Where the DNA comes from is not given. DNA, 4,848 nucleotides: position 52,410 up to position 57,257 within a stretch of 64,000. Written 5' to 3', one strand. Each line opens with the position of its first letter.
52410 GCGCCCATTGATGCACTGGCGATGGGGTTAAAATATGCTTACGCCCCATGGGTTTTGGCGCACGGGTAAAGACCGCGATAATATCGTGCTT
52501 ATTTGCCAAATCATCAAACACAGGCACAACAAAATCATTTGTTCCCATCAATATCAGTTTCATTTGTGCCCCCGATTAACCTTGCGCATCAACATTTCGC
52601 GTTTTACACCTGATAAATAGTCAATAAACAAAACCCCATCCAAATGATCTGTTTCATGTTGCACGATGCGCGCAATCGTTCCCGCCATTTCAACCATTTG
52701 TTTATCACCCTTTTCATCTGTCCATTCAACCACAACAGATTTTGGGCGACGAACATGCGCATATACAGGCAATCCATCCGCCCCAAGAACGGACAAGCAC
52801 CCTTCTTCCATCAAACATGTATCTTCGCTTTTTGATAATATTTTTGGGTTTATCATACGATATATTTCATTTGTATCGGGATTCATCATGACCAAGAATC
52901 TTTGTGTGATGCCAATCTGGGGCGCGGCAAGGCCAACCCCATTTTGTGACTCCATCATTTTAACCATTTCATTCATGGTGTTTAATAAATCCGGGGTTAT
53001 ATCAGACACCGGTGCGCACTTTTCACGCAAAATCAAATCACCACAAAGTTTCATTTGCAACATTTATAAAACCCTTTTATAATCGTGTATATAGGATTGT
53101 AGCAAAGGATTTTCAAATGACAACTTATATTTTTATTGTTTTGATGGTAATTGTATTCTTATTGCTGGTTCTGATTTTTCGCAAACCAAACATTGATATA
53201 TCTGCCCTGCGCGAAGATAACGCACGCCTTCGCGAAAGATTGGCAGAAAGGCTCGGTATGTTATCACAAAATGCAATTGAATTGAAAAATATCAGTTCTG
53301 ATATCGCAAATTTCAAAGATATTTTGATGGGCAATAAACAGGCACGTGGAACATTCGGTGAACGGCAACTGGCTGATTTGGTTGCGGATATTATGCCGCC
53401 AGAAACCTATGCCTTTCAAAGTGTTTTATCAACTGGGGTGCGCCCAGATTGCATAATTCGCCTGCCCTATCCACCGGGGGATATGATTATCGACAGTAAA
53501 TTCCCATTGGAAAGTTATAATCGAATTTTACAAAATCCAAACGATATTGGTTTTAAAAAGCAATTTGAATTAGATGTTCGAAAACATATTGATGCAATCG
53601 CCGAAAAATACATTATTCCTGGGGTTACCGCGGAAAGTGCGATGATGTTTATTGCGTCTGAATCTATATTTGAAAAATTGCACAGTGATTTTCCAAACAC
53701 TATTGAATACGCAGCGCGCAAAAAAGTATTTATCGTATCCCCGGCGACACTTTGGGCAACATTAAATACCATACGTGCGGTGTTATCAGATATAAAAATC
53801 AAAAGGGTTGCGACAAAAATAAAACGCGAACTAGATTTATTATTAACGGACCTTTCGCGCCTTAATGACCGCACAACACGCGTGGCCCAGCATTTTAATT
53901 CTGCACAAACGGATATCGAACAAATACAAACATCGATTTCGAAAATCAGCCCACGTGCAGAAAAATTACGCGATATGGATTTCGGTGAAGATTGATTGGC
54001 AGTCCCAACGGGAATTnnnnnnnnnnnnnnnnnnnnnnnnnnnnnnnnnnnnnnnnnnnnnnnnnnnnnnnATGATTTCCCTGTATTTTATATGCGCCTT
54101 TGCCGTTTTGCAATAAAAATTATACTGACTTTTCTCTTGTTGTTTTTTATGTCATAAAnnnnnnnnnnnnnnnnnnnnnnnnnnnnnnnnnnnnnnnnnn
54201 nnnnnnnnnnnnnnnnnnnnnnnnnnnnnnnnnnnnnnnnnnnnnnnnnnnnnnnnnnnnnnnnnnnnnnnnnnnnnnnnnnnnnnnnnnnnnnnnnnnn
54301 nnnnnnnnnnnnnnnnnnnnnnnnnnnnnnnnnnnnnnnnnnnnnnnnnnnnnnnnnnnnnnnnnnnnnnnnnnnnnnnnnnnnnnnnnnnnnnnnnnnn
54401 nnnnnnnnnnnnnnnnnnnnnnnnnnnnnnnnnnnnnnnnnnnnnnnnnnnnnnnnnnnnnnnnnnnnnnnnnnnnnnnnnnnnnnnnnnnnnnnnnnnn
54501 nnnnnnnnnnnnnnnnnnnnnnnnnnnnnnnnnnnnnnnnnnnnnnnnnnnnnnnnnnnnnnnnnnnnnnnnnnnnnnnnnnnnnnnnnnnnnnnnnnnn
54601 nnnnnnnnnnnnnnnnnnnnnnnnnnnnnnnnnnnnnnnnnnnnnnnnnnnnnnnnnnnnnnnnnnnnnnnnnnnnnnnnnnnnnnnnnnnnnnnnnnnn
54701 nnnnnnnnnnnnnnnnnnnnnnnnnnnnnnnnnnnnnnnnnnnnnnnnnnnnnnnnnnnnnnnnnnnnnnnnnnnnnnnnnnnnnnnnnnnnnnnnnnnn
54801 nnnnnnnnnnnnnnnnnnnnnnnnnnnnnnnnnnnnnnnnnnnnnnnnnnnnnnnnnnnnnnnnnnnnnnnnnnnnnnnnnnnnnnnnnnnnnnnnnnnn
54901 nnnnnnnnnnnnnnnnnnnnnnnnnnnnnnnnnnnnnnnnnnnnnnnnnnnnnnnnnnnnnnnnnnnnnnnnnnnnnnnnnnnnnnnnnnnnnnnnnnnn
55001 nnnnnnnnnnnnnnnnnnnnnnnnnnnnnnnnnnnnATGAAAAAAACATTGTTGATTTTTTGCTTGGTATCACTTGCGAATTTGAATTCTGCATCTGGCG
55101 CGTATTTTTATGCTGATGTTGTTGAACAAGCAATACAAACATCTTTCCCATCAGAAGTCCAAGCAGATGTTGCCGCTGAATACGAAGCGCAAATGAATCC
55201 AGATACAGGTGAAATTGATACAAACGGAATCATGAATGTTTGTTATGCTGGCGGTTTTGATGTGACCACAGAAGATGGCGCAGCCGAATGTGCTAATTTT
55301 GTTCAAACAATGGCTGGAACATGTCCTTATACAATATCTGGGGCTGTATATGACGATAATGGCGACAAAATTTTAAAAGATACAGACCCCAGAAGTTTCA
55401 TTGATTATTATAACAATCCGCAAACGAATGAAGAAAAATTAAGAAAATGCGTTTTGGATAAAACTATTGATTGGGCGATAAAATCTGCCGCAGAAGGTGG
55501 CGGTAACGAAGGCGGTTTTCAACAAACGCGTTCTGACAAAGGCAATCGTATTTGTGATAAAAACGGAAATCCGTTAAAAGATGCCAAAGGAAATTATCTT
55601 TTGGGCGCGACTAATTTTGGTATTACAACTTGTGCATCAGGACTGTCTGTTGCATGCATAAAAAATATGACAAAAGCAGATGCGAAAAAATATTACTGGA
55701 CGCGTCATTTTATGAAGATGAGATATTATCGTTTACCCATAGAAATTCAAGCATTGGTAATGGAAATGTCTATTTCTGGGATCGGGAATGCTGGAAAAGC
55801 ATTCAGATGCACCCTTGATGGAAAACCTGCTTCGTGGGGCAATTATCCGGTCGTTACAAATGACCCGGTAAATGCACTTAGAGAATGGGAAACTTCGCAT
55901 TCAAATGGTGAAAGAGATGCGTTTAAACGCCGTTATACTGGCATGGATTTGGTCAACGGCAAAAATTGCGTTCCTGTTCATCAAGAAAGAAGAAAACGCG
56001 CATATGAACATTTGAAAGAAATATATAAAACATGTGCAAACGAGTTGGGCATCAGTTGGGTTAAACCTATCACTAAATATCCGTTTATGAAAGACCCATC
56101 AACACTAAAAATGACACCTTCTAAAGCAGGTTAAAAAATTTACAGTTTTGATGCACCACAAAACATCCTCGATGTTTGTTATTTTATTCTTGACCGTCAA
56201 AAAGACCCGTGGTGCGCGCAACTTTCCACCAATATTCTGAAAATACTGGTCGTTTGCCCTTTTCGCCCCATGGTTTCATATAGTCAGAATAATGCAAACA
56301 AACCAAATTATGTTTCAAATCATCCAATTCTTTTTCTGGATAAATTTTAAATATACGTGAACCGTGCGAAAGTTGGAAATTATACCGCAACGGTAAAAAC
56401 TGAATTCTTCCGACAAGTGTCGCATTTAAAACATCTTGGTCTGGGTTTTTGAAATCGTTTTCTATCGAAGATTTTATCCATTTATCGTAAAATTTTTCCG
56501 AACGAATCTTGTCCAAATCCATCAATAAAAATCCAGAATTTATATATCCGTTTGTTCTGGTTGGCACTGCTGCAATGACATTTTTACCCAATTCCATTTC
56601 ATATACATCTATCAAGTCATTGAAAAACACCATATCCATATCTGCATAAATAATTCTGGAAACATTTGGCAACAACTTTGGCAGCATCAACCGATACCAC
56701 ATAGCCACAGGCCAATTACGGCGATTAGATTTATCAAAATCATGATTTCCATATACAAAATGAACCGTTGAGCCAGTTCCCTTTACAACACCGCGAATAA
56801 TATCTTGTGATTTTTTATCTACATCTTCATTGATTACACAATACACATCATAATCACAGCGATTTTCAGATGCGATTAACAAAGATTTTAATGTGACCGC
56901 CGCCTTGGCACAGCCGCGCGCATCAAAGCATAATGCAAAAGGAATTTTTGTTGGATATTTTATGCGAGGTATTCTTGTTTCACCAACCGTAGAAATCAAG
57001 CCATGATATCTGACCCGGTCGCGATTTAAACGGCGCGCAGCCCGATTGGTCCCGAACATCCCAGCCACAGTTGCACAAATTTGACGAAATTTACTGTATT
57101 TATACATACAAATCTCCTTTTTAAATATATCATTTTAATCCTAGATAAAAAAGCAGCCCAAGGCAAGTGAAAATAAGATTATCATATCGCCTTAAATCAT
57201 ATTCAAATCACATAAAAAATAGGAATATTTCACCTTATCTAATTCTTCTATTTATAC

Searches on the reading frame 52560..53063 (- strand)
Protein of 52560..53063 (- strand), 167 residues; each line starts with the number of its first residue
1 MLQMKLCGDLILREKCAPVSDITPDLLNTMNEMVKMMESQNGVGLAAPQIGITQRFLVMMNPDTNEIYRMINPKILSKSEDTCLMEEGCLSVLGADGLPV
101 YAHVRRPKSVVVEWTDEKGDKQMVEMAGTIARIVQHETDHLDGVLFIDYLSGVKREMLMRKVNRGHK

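Call 102: search_protein_families(library=pfam, proteins=[window:52560-53063:-], max_evalue=0.01)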
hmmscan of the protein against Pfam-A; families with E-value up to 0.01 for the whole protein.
window:52560-53063:- (167 aa): 1 family
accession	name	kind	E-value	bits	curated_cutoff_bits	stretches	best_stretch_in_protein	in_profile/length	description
PF01327.26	Pep_deformylase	-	7.5e-44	149.5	22.8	1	6-155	6-155/156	Polypeptide deformylase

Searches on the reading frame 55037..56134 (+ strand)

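Call 57: search_protein_families(library=pfam, proteins=[window:55037-56134:+], max_evalue=0.001)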
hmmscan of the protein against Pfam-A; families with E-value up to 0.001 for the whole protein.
window:55037-56134:+ (365 aa): 1 family
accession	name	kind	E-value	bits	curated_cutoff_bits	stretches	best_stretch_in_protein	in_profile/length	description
PF05838.17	Glyco_hydro_108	-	4.5e-06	27.5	21.2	1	157-246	7-82/85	Glycosyl hydrolase 108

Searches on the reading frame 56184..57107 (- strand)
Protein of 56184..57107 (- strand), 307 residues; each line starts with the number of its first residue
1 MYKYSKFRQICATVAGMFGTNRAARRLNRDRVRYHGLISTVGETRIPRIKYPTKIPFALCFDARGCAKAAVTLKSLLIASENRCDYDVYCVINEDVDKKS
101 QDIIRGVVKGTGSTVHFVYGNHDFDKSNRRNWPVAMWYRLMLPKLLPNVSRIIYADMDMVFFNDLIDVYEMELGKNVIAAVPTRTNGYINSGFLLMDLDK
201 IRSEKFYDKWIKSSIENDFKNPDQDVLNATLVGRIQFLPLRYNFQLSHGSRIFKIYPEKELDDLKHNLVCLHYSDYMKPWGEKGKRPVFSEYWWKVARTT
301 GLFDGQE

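Call 88: search_protein_families(library=pfam, proteins=[window:56184-57107:-], max_evalue=0.0001)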
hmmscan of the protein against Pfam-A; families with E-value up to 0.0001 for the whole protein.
window:56184-57107:- (307 aa): 1 family
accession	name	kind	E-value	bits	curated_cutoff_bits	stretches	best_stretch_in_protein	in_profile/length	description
PF01501.26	Glyco_transf_8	-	2.2e-29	103.2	24.3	1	59-282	4-251/253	Glycosyl transferase family 8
